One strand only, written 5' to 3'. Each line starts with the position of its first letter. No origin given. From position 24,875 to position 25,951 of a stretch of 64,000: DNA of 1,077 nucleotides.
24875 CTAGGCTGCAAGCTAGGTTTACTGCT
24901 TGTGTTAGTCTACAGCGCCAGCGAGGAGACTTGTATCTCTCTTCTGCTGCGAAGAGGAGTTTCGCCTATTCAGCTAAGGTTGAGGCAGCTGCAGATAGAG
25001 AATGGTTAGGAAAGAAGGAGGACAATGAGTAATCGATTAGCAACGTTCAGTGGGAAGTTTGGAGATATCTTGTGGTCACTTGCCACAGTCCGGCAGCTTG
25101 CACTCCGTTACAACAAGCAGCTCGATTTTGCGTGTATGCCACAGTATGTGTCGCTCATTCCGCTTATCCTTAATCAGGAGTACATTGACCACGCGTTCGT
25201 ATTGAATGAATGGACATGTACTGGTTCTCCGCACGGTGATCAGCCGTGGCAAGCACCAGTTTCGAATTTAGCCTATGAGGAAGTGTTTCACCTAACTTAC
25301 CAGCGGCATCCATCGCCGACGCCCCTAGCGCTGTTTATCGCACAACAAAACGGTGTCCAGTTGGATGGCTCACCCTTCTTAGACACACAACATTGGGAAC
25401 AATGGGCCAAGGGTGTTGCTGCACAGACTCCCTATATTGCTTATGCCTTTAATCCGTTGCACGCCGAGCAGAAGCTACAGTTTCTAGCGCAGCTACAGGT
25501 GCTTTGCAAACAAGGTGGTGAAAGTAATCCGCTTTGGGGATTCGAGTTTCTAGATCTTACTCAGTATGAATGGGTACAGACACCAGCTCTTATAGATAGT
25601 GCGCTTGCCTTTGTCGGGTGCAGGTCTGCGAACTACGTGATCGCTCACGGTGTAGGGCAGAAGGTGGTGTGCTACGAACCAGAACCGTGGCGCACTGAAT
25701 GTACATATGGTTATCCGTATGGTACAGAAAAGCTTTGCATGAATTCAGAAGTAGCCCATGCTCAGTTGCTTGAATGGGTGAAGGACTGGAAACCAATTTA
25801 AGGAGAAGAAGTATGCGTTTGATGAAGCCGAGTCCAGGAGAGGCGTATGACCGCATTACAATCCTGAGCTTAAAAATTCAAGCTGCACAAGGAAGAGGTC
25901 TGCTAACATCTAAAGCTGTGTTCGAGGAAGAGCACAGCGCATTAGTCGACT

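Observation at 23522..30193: A branched-deoxysugar synthesis and transfer island lies directly downstream of the fibre genes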

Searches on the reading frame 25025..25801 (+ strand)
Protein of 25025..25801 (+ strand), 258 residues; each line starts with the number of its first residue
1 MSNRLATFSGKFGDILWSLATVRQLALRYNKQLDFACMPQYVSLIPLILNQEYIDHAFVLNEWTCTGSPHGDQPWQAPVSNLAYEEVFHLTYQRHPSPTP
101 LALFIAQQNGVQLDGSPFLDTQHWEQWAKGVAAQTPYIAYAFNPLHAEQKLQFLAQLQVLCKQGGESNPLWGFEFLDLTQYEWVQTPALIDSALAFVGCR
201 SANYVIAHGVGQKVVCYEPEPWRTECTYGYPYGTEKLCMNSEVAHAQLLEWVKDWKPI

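Call 3: search_protein_families(library=pfam, proteins=[window:25025-25801:+], max_evalue=0.1)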
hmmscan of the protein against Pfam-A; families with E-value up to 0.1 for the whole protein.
window:25025-25801:+ (258 aa): 0 families

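Call 4: search_protein_families(library=ncbifam, proteins=[window:25025-25801:+], max_evalue=0.1)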
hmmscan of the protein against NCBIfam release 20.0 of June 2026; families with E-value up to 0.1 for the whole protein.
window:25025-25801:+ (258 aa): 0 families

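Call 9: search_protein_families(library=phrogs, proteins=[window:25025-25801:+], max_evalue=0.01)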
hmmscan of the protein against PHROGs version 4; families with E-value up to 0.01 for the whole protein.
window:25025-25801:+ (258 aa): 0 families

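Call 17: find_homologous_proteins(query=window:25025-25801:+, max_evalue=0.001)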
Query window:25025-25801:+ (258 aa): 98 proteins with E <= 0.001 among 379 candidates.
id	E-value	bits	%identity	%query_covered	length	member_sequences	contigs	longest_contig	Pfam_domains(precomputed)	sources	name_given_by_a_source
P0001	1.8e-179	613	100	100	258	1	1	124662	-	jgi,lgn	jgi:hypothetical protein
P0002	2.3e-109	383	67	98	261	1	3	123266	-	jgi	jgi:hypothetical protein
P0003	3.5e-108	379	65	98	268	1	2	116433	-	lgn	-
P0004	1.5e-72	263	50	97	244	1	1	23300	-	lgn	-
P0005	2.6e-55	206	48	87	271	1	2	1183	-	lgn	-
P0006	4.5e-55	205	45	92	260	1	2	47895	-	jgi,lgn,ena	jgi:hypothetical protein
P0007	3.8e-54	202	43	99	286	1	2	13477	-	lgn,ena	-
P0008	1.1e-53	201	46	90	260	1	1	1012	-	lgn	-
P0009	2.5e-53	199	44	97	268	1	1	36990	-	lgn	-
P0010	2.5e-53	199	43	90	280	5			-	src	-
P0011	2.7e-53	199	44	98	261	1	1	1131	-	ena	-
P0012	3.0e-53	199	43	91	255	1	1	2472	-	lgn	-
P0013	5.6e-53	198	46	91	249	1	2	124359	-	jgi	jgi:hypothetical protein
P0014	1.1e-52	197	43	88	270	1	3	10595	-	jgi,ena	-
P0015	1.6e-52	197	46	90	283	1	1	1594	-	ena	-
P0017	6.0e-52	195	43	97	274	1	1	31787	-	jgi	jgi:ADP-heptose:LPS heptosyltransferase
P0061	6.5e-42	162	38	94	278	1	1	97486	-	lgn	-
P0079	2.5e-38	150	37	99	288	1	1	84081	-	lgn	-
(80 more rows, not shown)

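Call 20: find_encoding_contigs(protein=P0001, flank=10000, max_places=4)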
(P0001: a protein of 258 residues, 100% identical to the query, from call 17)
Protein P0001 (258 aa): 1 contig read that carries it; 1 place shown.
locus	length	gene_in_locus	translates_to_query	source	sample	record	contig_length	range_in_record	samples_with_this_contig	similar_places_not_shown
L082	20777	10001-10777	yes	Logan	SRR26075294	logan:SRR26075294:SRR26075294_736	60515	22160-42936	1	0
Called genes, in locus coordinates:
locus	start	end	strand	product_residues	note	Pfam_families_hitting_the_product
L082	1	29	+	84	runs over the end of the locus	-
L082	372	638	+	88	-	-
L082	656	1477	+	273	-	-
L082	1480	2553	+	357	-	-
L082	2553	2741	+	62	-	-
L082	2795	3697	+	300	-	-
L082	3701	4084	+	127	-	-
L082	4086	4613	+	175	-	-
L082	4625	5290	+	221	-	-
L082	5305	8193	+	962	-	-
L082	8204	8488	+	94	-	-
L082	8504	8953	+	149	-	-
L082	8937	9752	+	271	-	-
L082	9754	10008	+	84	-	-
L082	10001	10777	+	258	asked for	-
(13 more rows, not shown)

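Call 21: find_encoding_contigs(protein=P0002, flank=10000, max_places=2)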
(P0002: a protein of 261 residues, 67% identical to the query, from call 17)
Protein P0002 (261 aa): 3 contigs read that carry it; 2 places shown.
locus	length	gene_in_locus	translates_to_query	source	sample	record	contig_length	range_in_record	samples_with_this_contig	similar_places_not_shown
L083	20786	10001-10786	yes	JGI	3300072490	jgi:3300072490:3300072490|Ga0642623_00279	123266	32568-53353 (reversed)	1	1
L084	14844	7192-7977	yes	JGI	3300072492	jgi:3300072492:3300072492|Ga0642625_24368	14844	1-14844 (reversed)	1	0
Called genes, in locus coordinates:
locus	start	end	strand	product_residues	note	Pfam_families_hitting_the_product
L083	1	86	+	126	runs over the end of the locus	-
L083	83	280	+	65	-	-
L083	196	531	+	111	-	-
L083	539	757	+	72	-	-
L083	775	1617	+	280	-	-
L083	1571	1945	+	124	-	-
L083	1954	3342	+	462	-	-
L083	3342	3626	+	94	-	-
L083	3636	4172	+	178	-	PF05838:Glyco_hydro_108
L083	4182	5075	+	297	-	-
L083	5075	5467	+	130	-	-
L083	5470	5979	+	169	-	-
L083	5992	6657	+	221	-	-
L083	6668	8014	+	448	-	-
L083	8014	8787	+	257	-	-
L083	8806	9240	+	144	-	-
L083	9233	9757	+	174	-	-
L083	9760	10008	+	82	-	-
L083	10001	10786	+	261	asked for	-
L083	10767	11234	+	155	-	PF19662:DUF6165 (weak)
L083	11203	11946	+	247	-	-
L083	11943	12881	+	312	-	-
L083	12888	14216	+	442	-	PF08421:Methyltransf_13, PF13489:Methyltransf_23, PF08484:Methyltransf_14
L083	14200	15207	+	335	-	PF04321:RmlD_sub_bind (weak), PF01370:Epimerase, PF16363:GDP_Man_Dehyd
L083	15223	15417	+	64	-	-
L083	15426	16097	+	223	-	-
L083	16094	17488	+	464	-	PF18823:InPase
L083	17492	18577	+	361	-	-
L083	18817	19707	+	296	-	-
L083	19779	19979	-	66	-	-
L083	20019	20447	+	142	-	-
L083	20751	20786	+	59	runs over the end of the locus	PF18024:HTH_50 (weak), PF02954:HTH_8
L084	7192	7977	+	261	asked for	-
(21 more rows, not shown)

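Call 22: find_encoding_contigs(protein=P0013, flank=10000, max_places=2)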
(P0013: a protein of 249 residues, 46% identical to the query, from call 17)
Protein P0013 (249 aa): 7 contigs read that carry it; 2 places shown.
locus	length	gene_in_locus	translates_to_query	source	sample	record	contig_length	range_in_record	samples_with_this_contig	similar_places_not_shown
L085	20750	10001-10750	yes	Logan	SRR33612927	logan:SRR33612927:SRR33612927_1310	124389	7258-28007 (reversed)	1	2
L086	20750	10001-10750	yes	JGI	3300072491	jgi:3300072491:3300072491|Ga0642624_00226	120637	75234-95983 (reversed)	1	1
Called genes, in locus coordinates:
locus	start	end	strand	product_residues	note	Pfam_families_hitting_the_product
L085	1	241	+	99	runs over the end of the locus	-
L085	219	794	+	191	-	PF02195:ParB_N (weak)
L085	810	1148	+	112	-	PF00196:GerE (weak)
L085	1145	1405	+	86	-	-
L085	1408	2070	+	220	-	-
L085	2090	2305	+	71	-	-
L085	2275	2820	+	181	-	PF05838:Glyco_hydro_108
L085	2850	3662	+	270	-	-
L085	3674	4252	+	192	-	-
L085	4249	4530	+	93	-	-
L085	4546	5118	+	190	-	-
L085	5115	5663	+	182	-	-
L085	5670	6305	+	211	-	PF02195:ParB_N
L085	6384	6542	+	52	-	-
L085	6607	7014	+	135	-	PF03692:CxxCxxCC (weak)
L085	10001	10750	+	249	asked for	-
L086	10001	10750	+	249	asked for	-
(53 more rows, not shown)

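Call 27: predict_structure(alignment_id=A1)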
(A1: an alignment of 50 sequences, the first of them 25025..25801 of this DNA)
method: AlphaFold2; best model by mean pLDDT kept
length: 258 residues; sequences in the alignment: 50
mean_pLDDT: 96.2   pTM: 0.93
mean pLDDT of the five models: 96.2, 95.9, 95.8, 95.5, 94.5
residues with pLDDT >= 90: 242; 70-90: 16; 50-70: 0; < 50: 0
segments of 3 or more residues with pLDDT < 50: none
pLDDT, mean of each block of 10 residues (from residue 1): 94 97 98 98 98 98 93 91 94 93 97 98 92 94 98 98 98 98 97 98 98 98 93 98 98 92
secondary structure, 60 per line:
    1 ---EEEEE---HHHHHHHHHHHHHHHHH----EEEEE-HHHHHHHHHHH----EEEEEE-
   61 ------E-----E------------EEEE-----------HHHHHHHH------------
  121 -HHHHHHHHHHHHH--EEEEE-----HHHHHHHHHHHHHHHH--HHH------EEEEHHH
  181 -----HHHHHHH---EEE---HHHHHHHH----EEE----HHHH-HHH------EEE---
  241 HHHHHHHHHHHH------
elements in order: E4-8 H12-28 E33-37 H39-49 E54-59 E86-89 H101-108 H122-134 E137-141 H147-162 E174-177 H186-192 E196-198 H202-209 E214-216 H221-224 E235-237 H241-252

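Call 29: fold_search(model_id=the predicted structure, library=pdb)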
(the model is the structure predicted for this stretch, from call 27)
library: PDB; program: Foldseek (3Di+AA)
matches with E <= 10: 998; with E <= 0.001: 27
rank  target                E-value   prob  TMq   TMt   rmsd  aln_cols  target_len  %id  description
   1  1psw                  1.7e-06  1.00  0.63  0.51   6.5       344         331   10  Structure of E. coli ADP-heptose lps heptosyltransferase II (released 2003-07-08)
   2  3tov_B                1.8e-06  1.00  0.55  0.44   8.7       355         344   12  The crystal structure of the glycosyl transferase family 9 from Veillonella parvula DSM 2008 (released 2011-09-21)
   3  2gt1_A                5.2e-06  1.00  0.56  0.46   7.5       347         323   10  E. coli heptosyltransferase WaaC. (released 2007-05-01)
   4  2h1h_B                5.5e-06  1.00  0.53  0.45   8.3       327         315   11  E. coli heptosyltransferase WaaC with ADP-2-deoxy-2-fluoro heptose (released 2007-05-22)
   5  2h1f_A                5.8e-06  1.00  0.55  0.46   7.8       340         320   10  E. coli heptosyltransferase WaaC with ADP (released 2007-05-22)
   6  3tov_A                1.0e-05  1.00  0.67  0.52   6.3       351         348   10  The crystal structure of the glycosyl transferase family 9 from Veillonella parvula DSM 2008 (released 2011-09-21)
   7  2h1h_A                1.5e-05  1.00  0.59  0.49   8.5       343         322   11  E. coli heptosyltransferase WaaC with ADP-2-deoxy-2-fluoro heptose (released 2007-05-22)
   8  2gt1_B                1.7e-05  1.00  0.55  0.48   8.6       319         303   10  E. coli heptosyltransferase WaaC. (released 2007-05-01)
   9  6dfe_B                4.0e-05  1.00  0.54  0.44   9.8       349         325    9  The structure of a ternary complex of E. coli WaaC (released 2018-09-05)
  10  9grx_1                1.6e-04  1.00  0.57  0.39   7.4       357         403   11  NDH-PSI-LHCI supercomplex from S. oleracea (released 2025-02-12)
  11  8syd_B                1.6e-04  1.00  0.49  0.38   7.7       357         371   11  X-ray crystal structure of UDP-2,3-diacetamido-2,3-dideoxy-glucuronic acid-2-epimerase from Thermus thermophilus strai (released 2023-09-13)
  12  4rap_D                2.7e-04  1.00  0.51  0.37   7.7       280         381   12  Crystal structure of bacterial iron-containing dodecameric glycosyltransferase TibC from enterotoxigenic E.coli H10407 (released 2014-10-29)
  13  4rap_J                3.3e-04  1.00  0.49  0.35   7.8       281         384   13  Crystal structure of bacterial iron-containing dodecameric glycosyltransferase TibC from enterotoxigenic E.coli H10407 (released 2014-10-29)
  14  4rap_H                3.5e-04  1.00  0.45  0.33  10.0       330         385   12  Crystal structure of bacterial iron-containing dodecameric glycosyltransferase TibC from enterotoxigenic E.coli H10407 (released 2014-10-29)
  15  4rap_F                3.7e-04  1.00  0.46  0.33  10.1       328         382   13  Crystal structure of bacterial iron-containing dodecameric glycosyltransferase TibC from enterotoxigenic E.coli H10407 (released 2014-10-29)
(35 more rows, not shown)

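Call 30: find_encoding_contigs(protein=P0061, flank=8000, max_places=1)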
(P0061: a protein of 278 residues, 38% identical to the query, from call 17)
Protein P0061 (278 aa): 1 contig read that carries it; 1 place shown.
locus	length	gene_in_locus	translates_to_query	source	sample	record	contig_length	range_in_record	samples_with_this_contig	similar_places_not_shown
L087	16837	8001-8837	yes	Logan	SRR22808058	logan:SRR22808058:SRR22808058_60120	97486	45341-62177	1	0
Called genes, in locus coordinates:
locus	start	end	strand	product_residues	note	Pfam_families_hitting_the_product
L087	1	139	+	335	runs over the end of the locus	-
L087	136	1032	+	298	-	-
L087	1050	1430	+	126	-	-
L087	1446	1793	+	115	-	-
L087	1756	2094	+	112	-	-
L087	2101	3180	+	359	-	-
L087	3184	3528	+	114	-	-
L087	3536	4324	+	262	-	-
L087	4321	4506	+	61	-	-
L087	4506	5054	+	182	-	PF05838:Glyco_hydro_108 (weak)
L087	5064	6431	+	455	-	-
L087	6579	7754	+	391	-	-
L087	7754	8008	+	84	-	-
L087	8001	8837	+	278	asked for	-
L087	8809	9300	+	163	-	-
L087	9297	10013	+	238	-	PF13489:Methyltransf_23 (weak)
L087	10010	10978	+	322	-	PF01370:Epimerase, PF16363:GDP_Man_Dehyd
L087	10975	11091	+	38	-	-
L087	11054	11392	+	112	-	-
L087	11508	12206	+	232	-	PF05050:Methyltransf_21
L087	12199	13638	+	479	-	PF02310:B12-binding (weak), PF04055:Radical_SAM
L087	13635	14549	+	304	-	-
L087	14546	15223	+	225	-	-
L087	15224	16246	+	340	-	PF01370:Epimerase, PF04321:RmlD_sub_bind, PF16363:GDP_Man_Dehyd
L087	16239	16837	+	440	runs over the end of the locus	PF08421:Methyltransf_13, PF13489:Methyltransf_23, PF08242:Methyltransf_12 (faint), PF08484:Methyltransf_14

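Call 31: find_encoding_contigs(protein=P0079, flank=8000, max_places=1)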
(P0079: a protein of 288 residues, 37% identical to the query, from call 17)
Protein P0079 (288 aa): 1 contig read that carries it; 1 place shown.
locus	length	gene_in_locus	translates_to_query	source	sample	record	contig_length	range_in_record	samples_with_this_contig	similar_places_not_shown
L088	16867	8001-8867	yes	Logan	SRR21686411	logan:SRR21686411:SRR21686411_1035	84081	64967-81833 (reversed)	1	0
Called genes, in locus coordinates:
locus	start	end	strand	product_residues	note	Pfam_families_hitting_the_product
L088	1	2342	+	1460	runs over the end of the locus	-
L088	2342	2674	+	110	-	-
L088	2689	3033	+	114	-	-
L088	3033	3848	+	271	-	-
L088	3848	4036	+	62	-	-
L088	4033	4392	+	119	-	-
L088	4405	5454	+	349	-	-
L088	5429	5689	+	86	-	-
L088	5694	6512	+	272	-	PF00149:Metallophos (weak)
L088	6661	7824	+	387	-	-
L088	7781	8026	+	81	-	-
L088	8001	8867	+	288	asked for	-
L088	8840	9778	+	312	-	-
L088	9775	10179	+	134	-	-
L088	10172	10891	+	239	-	PF13489:Methyltransf_23 (weak), PF02353:CMAS (weak), PF08241:Methyltransf_11, PF08242:Methyltransf_12 (weak), PF13649:Methyltransf_25 (weak)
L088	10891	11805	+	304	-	-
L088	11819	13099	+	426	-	PF08421:Methyltransf_13, PF13489:Methyltransf_23, PF08241:Methyltransf_11 (weak), PF08242:Methyltransf_12 (faint), PF13649:Methyltransf_25 (faint), PF08484:Methyltransf_14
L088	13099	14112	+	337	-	PF01370:Epimerase, PF04321:RmlD_sub_bind (weak), PF16363:GDP_Man_Dehyd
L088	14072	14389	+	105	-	-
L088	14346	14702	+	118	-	PF01909:NTP_transf_2, PF18765:Polbeta (weak)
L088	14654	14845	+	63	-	-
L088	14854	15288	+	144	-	-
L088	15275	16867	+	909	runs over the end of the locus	PF18823:InPase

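Call 32: find_encoding_contigs(protein=P0017, flank=8000, max_places=1)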
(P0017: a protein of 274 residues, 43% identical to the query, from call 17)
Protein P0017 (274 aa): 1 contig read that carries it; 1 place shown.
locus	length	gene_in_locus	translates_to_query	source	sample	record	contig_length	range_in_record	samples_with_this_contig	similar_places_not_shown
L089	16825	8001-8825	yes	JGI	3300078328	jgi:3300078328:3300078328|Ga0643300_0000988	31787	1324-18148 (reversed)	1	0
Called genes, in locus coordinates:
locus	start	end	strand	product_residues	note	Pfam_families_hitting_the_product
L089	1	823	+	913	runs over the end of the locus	-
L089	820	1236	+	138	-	-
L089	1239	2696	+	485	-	-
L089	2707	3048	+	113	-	-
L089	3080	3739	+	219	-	-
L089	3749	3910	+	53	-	-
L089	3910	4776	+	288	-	-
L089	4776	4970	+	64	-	-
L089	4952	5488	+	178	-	PF09374:PG_binding_3 (weak)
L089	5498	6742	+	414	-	-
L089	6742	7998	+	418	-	-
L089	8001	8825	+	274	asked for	-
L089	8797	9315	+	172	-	-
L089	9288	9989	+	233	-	-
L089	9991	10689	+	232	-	PF13489:Methyltransf_23 (weak), PF08241:Methyltransf_11, PF08242:Methyltransf_12 (weak), PF13649:Methyltransf_25 (weak)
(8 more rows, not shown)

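Call 71: fold_search(model_id=the predicted structure, library=viral)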
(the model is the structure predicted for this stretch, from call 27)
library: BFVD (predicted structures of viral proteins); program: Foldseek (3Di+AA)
matches with E <= 10: 498; with E <= 0.001: 26
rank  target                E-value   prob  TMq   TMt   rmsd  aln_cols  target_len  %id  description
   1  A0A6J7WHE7            6.3e-08  1.00  0.59  0.52  10.6       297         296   15  RfaF ADP-heptose,LPS heptosyltransferase [uncultured Caudovirales phage]
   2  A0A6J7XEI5            3.1e-07  1.00  0.60  0.51   7.0       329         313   12  Uncharacterized protein [uncultured Caudovirales phage]
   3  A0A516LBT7            3.7e-07  1.00  0.66  0.67   4.3       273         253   12  (no name in the UniProt tables at hand)
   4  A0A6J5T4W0            4.1e-07  1.00  0.55  0.59   6.0       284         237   12  Uncharacterized protein [uncultured Caudovirales phage]
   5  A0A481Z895            1.2e-06  1.00  0.54  0.31   6.8       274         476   14  Glycosyltransferase [Pithovirus LCPAC304]
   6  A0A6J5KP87            1.8e-06  1.00  0.54  0.28   5.9       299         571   12  Uncharacterized protein [uncultured Caudovirales phage]
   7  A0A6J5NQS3            2.4e-06  1.00  0.58  0.48   8.7       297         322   11  Uncharacterized protein [uncultured Caudovirales phage]
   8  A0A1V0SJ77            5.1e-06  1.00  0.53  0.33   8.4       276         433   13  Uncharacterized protein [Klosneuvirus KNV1]
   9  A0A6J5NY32            1.5e-05  1.00  0.54  0.32   7.4       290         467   14  Methyltransferase FkbM [uncultured Caudovirales phage]
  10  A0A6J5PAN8            1.6e-05  1.00  0.51  0.45   6.3       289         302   14  Glycosyl transferase, family 9 [uncultured Caudovirales phage]
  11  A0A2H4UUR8            3.5e-05  1.00  0.62  0.53   6.3       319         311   10  Uncharacterized protein [Bodo saltans virus]
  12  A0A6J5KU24            5.3e-05  1.00  0.54  0.35   6.2       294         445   12  Uncharacterized protein [uncultured Caudovirales phage]
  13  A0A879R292            8.9e-05  1.00  0.52  0.34   6.6       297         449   12  Tetratricopeptide repeat protein [Synechococcus phage S-SRM01]
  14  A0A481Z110            1.0e-04  1.00  0.50  0.21   8.2       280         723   12  Acetyltransferase (GNAT) family protein (Fragment) [Mimivirus LCMiAC01]
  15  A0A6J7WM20            1.1e-04  1.00  0.51  0.53   7.1       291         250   12  Glycosyl transferase, family 9 [uncultured Caudovirales phage]
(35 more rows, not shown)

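Call 85: search_solved_structures(query=L087:10010-10978:+, max_evalue=1e-15)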
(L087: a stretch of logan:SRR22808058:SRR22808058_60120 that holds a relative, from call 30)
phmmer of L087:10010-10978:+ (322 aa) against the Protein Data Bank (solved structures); distinct sequences matched with E-value up to 1e-15: 12.
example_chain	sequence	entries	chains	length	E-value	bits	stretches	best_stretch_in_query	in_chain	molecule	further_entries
1n7g_A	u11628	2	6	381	3.8e-52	180.7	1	2-303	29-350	GDP-D-mannose-4,6-dehydratase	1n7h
2z1m_A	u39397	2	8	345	4.6e-50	173.9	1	2-255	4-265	GDP-D-mannose dehydratase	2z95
7kf3_A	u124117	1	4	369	1.6e-46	162.3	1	2-253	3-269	GDP-mannose 4,6-dehydratase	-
1db3_A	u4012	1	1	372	3.9e-45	157.7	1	2-251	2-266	GDP-MANNOSE 4,6-DEHYDRATASE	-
6gpj_A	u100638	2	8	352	2.6e-44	155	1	3-250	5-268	GDP-mannose 4,6 dehydratase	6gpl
1t2a_A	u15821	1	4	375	3.3e-44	154.6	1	3-250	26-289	GDP-mannose 4,6 dehydratase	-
5in4_A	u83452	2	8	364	3.4e-44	154.6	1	3-250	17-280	GDP-mannose 4,6 dehydratase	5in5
6gpk_A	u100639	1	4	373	3.5e-44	154.5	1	3-250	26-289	GDP-mannose 4,6 dehydratase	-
6q94_B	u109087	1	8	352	6.8e-44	153.6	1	3-250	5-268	GDP-mannose 4,6 dehydratase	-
1rpn_A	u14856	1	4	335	1.7e-43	152.3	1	2-301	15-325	GDP-mannose 4,6-dehydratase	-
5uzh_A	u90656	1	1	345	2e-41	145.5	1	2-252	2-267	NafoA.00085.b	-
2pk3_A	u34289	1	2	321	1.3e-16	64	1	3-229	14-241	GDP-6-deoxy-D-lyxo-4-hexulose reductase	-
